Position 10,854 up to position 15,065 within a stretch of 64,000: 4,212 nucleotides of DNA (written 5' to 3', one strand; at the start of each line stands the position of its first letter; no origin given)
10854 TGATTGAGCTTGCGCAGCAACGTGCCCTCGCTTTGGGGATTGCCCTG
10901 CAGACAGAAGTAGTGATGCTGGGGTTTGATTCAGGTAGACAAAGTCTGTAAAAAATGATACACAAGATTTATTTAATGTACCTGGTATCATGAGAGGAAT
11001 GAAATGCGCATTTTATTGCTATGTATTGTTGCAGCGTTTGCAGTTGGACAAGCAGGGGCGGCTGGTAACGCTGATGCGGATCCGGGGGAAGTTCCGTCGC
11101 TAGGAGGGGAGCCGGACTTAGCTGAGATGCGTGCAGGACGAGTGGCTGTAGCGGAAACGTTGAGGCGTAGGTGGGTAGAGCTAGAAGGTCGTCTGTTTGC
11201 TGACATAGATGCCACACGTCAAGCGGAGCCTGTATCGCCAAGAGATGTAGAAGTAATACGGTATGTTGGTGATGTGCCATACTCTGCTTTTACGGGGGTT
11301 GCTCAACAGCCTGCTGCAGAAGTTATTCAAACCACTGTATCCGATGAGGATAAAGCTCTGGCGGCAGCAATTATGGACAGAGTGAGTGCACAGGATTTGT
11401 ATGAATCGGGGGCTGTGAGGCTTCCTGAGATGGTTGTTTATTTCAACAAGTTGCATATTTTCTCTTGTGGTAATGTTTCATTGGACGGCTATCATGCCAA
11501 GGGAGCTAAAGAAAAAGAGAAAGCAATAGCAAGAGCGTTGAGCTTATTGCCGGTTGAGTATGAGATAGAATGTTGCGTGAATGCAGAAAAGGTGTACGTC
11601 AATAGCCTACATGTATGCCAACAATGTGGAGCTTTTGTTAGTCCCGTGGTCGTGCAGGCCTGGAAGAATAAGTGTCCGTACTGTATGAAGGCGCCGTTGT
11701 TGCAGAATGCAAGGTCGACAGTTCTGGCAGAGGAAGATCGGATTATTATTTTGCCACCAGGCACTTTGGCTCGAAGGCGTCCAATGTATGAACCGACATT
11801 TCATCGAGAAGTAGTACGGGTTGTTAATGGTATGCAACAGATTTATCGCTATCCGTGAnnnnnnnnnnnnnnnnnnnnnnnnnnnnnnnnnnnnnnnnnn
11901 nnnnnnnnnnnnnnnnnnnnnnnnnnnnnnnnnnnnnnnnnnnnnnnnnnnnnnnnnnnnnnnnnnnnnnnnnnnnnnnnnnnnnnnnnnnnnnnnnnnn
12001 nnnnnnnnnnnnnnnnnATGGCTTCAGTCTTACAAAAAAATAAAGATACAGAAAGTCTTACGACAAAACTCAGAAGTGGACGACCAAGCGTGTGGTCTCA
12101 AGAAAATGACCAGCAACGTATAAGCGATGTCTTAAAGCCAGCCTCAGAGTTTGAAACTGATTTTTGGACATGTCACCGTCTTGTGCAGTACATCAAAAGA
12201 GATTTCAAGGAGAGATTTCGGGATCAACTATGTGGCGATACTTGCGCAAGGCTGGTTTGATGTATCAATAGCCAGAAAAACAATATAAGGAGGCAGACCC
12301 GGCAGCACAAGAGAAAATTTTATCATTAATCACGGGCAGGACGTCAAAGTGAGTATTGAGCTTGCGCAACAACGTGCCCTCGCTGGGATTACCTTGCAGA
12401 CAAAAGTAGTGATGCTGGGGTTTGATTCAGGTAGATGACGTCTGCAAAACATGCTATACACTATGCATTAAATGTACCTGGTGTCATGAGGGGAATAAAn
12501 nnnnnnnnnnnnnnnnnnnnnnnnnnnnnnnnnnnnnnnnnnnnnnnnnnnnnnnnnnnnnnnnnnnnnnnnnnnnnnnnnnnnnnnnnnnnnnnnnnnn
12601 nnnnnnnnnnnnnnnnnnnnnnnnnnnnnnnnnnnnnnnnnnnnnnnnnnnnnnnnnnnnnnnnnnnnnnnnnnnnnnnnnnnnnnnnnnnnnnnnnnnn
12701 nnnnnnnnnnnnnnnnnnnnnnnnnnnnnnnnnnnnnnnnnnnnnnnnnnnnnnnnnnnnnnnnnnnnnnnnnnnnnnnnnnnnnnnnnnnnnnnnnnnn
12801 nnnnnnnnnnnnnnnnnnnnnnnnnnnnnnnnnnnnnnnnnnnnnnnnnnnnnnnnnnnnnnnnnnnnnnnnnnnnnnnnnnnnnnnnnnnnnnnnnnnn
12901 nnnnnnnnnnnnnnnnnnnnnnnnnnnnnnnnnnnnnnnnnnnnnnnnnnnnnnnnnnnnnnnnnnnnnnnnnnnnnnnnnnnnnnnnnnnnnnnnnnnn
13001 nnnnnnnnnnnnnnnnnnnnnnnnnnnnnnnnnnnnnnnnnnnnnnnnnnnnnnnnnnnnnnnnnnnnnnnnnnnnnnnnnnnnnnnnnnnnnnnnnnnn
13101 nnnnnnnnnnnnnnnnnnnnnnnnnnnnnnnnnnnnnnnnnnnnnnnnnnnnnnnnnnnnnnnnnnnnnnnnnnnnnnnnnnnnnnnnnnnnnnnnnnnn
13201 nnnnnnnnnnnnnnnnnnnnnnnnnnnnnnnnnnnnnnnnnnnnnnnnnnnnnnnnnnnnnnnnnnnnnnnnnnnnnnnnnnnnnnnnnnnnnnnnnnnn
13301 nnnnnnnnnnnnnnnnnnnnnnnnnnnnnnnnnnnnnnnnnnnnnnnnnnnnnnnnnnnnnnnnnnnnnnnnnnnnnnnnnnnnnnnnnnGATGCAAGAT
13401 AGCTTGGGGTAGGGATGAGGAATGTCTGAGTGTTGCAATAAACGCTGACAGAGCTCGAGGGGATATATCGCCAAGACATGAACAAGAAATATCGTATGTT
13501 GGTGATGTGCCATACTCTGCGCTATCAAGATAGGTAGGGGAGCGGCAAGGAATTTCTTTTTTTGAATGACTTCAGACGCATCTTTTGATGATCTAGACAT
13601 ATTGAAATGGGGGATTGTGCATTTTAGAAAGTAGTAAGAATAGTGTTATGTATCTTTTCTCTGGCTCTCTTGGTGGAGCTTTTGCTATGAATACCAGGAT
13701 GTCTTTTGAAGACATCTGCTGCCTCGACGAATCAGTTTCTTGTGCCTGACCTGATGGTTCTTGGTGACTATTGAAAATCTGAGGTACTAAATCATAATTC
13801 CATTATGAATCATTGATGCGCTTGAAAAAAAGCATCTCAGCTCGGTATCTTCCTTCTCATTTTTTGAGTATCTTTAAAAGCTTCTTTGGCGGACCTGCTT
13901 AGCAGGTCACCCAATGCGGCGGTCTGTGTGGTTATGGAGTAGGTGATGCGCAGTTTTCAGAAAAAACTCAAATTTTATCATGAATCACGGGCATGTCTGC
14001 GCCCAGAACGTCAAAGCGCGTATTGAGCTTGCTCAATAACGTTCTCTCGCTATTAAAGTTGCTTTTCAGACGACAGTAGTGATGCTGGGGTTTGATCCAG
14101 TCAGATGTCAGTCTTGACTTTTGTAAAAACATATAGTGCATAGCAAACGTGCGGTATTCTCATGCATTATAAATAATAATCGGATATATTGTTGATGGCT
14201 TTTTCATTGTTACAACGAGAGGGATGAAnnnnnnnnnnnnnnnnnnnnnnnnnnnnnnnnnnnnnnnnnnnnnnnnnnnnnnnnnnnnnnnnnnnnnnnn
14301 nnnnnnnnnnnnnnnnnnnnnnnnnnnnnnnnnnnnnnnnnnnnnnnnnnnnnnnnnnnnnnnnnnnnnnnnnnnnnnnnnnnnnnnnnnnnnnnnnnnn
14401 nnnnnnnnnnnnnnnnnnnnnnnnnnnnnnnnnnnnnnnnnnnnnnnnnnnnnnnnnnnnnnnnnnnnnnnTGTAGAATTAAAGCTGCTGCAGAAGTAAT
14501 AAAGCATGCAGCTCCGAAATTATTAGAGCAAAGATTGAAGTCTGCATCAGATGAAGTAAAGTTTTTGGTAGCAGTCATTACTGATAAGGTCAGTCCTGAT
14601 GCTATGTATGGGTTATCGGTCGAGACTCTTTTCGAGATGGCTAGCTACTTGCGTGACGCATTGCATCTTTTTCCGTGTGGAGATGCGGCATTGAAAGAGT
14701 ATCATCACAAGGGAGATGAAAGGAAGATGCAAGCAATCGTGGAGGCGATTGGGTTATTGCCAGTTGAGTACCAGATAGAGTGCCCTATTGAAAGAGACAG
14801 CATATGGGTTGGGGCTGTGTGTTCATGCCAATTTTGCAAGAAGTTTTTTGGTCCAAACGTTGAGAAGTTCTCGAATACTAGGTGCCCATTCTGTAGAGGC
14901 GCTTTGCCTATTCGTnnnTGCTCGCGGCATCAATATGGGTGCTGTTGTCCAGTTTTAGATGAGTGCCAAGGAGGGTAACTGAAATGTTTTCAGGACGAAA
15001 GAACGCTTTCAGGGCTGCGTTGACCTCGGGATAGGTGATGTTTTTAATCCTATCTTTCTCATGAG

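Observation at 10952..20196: Roughly 9-kb mosaic accessory island inserted between murB and ftsQ, where ddl normally sits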

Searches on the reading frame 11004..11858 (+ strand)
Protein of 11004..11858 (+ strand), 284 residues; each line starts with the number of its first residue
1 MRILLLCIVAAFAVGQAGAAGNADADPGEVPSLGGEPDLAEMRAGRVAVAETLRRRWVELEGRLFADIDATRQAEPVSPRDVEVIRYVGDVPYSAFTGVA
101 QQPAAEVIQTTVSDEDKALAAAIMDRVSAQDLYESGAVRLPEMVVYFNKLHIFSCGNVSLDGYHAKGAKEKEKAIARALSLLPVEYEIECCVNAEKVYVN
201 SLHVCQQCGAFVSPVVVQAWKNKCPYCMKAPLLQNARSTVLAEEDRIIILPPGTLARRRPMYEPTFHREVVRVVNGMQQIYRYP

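Call 4: search_protein_families(library=pfam, proteins=[window:11004-11858:+], max_evalue=0.01)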
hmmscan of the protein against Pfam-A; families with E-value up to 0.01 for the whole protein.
window:11004-11858:+ (284 aa): 0 families

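Call 19: find_homologous_proteins(query=A2, max_evalue=0.001)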
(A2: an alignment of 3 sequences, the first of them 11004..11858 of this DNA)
Query A2 (3 sequences) (284 aa, profile of the alignment): 4 proteins with E <= 0.001 among 8000 candidates.
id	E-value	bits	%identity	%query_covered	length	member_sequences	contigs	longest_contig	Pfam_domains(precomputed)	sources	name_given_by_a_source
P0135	1.6e-139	482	55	82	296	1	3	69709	-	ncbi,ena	-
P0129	9.2e-115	401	100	82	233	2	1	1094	-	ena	-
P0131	4.8e-111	389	32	80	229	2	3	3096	-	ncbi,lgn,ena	-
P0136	6.4e-71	257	48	90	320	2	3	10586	-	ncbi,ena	-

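Call 20: find_encoding_contigs(protein=P0136, flank=10000, max_places=5)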
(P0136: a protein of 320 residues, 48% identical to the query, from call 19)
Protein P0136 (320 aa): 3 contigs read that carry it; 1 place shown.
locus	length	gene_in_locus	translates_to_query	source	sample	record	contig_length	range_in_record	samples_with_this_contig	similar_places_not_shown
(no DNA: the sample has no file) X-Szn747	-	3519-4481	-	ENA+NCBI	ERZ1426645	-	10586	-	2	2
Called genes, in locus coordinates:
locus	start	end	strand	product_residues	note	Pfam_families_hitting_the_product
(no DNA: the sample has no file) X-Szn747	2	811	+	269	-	?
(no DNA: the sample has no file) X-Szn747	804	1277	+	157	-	PF01252:Peptidase_A8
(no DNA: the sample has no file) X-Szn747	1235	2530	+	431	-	-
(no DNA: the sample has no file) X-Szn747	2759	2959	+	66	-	-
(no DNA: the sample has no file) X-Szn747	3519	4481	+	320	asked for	-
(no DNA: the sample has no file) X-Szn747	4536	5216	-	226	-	-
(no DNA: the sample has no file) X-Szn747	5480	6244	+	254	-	PF01790:LGT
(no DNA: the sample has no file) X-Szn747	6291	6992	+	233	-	PF01032:FecCD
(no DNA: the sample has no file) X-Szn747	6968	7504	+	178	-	PF02463:SMC_N (faint), PF00005:ABC_tran (weak), PF13304:AAA_21 (weak)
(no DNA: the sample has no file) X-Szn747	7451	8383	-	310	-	-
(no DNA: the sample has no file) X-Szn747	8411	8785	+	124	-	PF21157:DksA_N, PF01258:zf-dskA_traR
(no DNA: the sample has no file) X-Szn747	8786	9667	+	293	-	PF00483:NTP_transferase, PF12804:NTP_transf_3 (weak)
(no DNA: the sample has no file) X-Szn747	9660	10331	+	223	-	-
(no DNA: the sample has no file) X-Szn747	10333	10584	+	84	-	?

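Call 29: search_protein_families(library=pfam, proteins=[P0135, P0136, P0131, P0129], max_evalue=10)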
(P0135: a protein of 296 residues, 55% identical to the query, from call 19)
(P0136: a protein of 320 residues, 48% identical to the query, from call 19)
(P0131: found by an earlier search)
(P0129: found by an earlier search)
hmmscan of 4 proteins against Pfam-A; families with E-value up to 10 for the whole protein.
P0135 (296 aa): 0 families

P0136 (320 aa): 3 families
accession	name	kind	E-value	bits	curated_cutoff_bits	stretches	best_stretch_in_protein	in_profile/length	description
PF12647.12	RNHCP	-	0.073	13.5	24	1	258-284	5-32/90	RNHCP domain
PF12773.13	DZR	-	0.18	12.4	27.3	1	256-283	12-32/45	Double zinc ribbon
PF08271.17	Zn_Ribbon_TF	-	0.49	10.4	29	1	244-267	6-30/43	TFIIB zinc-binding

P0131 (229 aa): 3 families
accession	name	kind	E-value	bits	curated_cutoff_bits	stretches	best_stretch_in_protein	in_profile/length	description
PF12311.13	DUF3632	-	0.002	19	23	1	67-109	103-145/175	Protein of unknown function (DUF3632)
PF22919.1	ATP-synt_VA_C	-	0.1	13.1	24.7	1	43-106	33-95/101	C-terminal domain of V and A type ATP synthase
PF07128.17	DUF1380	-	0.22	12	26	1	58-98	47-87/137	Protein of unknown function (DUF1380)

P0129 (233 aa): 1 family
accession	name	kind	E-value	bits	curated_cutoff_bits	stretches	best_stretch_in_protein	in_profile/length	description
PF12450.13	vWF_A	-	0.085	13.3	25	1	102-148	17-63/94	von Willebrand factor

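Call 38: predict_structure(alignment_id=A3)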
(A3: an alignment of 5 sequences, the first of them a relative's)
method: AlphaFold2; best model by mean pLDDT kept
length: 296 residues; sequences in the alignment: 5
mean_pLDDT: 54.0   pTM: 0.34
mean pLDDT of the five models: 54.0, 52.1, 50.6, 50.1, 42.6
residues with pLDDT >= 90: 0; 70-90: 57; 50-70: 135; < 50: 104
segments of 3 or more residues with pLDDT < 50: 1-37, 89-95, 127-158, 247-263, 294-296
pLDDT, mean of each block of 10 residues (from residue 1): 30 28 29 38 59 60 53 55 52 51 66 65 51 32 34 43 66 80 77 53 62 71 74 73 57 36 53 52 63 57
secondary structure, 60 per line:
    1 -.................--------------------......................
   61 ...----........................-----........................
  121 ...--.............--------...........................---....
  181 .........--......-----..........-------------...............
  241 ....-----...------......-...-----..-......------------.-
elements in order: H2-18 H39-63 H68-91 H97-123 H126-138 H147-173 H177-189 H192-197 H203-212 H226-244 E250-252 E259-261 E266-268 H277-282

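Call 43: search_protein_representatives(alignment_id=A3)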
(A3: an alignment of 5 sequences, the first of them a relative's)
Query: 5 sequences, 260 profile positions. Proteins with E-value up to 0.001 (for the whole library): 2; up to 1e-10: 2; up to 1e-30: 2. The best 2 are listed.
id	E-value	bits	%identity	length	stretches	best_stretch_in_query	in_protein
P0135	1.8e-134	463.7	-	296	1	1-260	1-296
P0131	3.3e-114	397.3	-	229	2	103-260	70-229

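Call 56: search_protein_families(library=ncbifam, proteins=[P0135], max_evalue=0.01)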
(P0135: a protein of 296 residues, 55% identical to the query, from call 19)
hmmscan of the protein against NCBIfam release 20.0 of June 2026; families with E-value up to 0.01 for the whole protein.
P0135 (296 aa): 0 families

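Call 63: find_encoding_contigs(protein=P0135, flank=5000, max_places=6)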
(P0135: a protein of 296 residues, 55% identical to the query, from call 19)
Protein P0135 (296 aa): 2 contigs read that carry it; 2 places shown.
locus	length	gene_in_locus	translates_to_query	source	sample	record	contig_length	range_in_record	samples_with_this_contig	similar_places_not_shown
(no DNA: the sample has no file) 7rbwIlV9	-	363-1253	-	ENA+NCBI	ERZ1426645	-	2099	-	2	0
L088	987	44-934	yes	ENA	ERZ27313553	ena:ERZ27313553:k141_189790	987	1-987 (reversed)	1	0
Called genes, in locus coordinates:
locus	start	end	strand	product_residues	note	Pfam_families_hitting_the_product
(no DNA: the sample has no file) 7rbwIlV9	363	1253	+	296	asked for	-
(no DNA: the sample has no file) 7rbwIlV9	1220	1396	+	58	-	-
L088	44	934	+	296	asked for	-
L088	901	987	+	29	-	?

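Call 69: search_protein_families(library=phrogs, proteins=[window:11004-11858:+, P0135], max_evalue=0.01)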
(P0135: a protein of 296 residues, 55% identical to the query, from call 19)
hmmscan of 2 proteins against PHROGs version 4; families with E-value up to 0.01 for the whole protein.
window:11004-11858:+ (284 aa): 0 families

P0135 (296 aa): 0 families

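Call 70: search_protein_families(library=padloc, proteins=[window:11004-11858:+, P0135], max_evalue=0.01)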
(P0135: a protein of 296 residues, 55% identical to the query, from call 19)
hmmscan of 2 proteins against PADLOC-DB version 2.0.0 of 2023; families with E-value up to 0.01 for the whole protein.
window:11004-11858:+ (284 aa): 0 families

P0135 (296 aa): 0 families

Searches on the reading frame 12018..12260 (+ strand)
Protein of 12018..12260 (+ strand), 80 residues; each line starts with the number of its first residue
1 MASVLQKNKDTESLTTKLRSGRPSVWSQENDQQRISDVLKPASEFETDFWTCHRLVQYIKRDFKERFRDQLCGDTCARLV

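Call 9: search_protein_families(library=pfam, proteins=[window:12018-12260:+], max_evalue=0.01)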
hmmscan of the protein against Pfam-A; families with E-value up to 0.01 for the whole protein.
window:12018-12260:+ (80 aa): 2 families
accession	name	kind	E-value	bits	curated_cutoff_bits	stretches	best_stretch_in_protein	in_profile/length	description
PF13565.12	HTH_32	-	0.00094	20.1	33.7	1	11-78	14-71/73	Homeodomain-like domain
PF13592.12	HTH_33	-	0.0047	16.9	25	1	47-68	2-23/60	Winged helix-turn helix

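Call 69: search_protein_families(library=phrogs, proteins=[window:12018-12260:+], max_evalue=0.01)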
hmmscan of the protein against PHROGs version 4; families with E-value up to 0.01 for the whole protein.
window:12018-12260:+ (80 aa): 1 family
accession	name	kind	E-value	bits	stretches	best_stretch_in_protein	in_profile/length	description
phrog_10624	-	unknown function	0.0058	17.2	1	11-68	55-114/165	-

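Call 70: search_protein_families(library=padloc, proteins=[window:12018-12260:+], max_evalue=0.01)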
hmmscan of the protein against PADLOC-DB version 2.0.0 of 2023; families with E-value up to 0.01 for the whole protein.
window:12018-12260:+ (80 aa): 1 family
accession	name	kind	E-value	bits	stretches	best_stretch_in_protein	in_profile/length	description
PDLC00460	JetA1|JetA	-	0.004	13.9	1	12-67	160-215/487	DUF3375 domain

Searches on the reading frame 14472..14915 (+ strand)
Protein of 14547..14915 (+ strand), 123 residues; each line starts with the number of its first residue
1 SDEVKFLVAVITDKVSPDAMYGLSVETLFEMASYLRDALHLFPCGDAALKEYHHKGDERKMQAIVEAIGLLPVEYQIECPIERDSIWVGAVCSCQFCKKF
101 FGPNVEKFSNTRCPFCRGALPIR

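Call 29: search_protein_families(library=pfam, proteins=[window:14547-14915:+], max_evalue=10)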
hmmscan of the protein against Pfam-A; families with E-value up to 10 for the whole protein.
seq(123 aa): 2 families
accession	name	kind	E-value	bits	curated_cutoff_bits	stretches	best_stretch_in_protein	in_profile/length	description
PF14112.11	DUF4284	-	0.17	13.1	27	0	6-76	33-100/121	Immunity protein 22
PF13920.12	zf-C3HC4_3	-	3.6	7.9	27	1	90-118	22-44/49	Zinc finger, C3HC4 type (RING finger)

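Call 53: predict_structure(alignment_id=A4)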
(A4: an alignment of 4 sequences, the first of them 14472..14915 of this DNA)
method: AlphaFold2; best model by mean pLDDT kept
length: 148 residues; sequences in the alignment: 4
mean_pLDDT: 62.2   pTM: 0.55
mean pLDDT of the five models: 62.2, 54.4, 53.3, 46.4, 43.0
residues with pLDDT >= 90: 0; 70-90: 38; 50-70: 87; < 50: 23
segments of 3 or more residues with pLDDT < 50: 1-11, 104-107, 111-115
pLDDT, mean of each block of 10 residues (from residue 1): 41 63 79 76 58 64 60 68 72 66 50 55 59 62 60
secondary structure, 60 per line:
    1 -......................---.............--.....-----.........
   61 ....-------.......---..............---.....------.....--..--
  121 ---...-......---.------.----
elements in order: H2-23 H27-39 H42-46 H53-64 H72-78 H82-95 E99-103 E110-114 E124-126 H128-133

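Call 55: fold_search(model_id=the predicted structure, library=pdb)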
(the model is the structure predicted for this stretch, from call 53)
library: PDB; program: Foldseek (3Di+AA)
matches with E <= 10: 77; with E <= 0.001: 0
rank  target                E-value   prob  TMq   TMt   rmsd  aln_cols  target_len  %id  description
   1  7vo0_G                5.9e-01  0.06  0.18  0.19  10.3       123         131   17  Streptomyces coelicolor zinc uptake regulator complexed with zinc and DNA (trimer of dimers) (released 2022-08-03)
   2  9kbo_A                9.0e-01  0.04  0.17  0.11  16.0       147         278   14  Crystal structure of human Shiftless (SFL) containing phosphorylation sites Ser249, Thr250, Thr253 and Ser256 (released 2025-11-19)
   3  8sro_C                1.2e+00  0.08  0.20  0.28   7.2        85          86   16  FoxP3 tetramer on TTTG repeats (released 2023-10-18)
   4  3g73_A                2.4e+00  0.09  0.23  0.32   6.1        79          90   14  Structure of the FOXM1 DNA binding (released 2009-03-03)
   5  8cbj_a                2.4e+00  0.04  0.20  0.11  15.6       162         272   11  Cryo-EM structure of Otu2-bound cytoplasmic pre-40S ribosome biogenesis complex (released 2023-05-24)
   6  9d2j_C                2.7e+00  0.08  0.23  0.33   5.8        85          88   14  FoxP3 multimers bridge two T4G repeat DNAs (model2) (released 2025-10-29)
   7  9kbo_D                2.9e+00  0.02  0.16  0.14  12.7       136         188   15  Crystal structure of human Shiftless (SFL) containing phosphorylation sites Ser249, Thr250, Thr253 and Ser256 (released 2025-11-19)
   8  3whc_C                3.0e+00  0.04  0.14  0.12  15.2        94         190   15  Crystal structure of a transcriptional regulator FadR from Bacillus subtilis in complex with stearoyl-CoA (released 2014-03-19)
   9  3g73_B                3.2e+00  0.07  0.21  0.29   7.1        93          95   12  Structure of the FOXM1 DNA binding (released 2009-03-03)
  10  5yuf_C                3.4e+00  0.15  0.15  0.44   5.5        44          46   18  Crystal Structure of PML RING tetramer (released 2018-04-11)
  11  3lrq_C                3.4e+00  0.10  0.22  0.36   7.2        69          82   20  Crystal structure of the U-box domain of human ubiquitin-protein ligase (E3), NORTHEAST STRUCTURAL GENOMICS CONSORTIUM (released 2010-03-23)
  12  7fj2_F                3.4e+00  0.07  0.23  0.35   6.2        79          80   14  Structure of FOXM1 homodimer bound to a palindromic DNA site (released 2022-01-26)
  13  7yrd_K                3.4e+00  0.04  0.20  0.13  10.1       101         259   11  histone methyltransferase (released 2023-08-16)
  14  7eg9_U                3.6e+00  0.02  0.17  0.14  23.8       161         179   12  TFIID-based intermediate PIC on SCP promoter (released 2021-05-05)
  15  5ijl                  4.1e+00  0.15  0.20  0.04   7.5        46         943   22  D-family DNA polymerase - DP2 subunit (catalytic subunit) (released 2016-08-31)
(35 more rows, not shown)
